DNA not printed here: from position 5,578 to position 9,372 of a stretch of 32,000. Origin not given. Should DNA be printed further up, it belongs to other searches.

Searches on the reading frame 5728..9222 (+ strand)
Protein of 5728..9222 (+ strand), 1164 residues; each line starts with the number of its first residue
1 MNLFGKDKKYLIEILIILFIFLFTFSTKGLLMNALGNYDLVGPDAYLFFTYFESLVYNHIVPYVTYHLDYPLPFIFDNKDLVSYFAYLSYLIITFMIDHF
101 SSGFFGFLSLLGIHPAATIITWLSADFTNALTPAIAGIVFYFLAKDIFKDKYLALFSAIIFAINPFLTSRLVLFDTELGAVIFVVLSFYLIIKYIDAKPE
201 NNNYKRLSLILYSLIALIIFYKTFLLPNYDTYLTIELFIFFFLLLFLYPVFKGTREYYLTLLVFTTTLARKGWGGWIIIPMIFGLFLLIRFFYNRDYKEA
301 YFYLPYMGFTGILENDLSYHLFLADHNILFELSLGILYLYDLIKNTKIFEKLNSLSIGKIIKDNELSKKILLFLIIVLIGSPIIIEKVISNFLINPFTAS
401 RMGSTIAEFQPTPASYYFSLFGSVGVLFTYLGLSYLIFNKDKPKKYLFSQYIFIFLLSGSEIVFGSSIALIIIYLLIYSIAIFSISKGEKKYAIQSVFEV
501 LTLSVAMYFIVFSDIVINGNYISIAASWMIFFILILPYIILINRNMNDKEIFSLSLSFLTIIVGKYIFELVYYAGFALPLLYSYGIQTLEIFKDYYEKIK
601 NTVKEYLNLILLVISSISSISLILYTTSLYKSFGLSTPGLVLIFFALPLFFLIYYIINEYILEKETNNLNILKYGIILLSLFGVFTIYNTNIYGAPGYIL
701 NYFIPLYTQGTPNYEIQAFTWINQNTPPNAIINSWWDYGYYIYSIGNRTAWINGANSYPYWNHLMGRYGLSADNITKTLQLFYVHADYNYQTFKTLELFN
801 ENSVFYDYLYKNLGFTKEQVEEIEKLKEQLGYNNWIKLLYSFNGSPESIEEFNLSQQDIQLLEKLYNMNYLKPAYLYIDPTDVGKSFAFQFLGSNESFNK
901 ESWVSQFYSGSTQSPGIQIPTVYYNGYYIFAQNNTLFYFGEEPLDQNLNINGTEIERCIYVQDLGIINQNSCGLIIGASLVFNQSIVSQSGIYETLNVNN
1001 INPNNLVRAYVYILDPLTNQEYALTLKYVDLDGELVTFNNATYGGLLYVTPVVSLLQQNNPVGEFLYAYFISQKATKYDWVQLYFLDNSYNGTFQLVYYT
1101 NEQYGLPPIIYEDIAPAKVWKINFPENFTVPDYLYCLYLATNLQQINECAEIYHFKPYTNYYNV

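Call 19: search_protein_families(library=pfam, proteins=[window:5728-9222:+], max_evalue=0.001)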
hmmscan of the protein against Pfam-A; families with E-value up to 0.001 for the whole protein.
window:5728-9222:+ (1164 aa): 0 families

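Call 26: search_protein_families(library=pfam, proteins=[window:5728-9222:+], max_evalue=5)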
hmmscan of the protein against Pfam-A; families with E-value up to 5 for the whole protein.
window:5728-9222:+ (1164 aa): 1 family
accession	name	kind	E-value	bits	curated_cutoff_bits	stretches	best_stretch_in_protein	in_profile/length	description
PF21436.2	STT3-PglB_core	-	0.12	13.3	23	1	732-812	5-83/131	STT3/PglB/AglB core domain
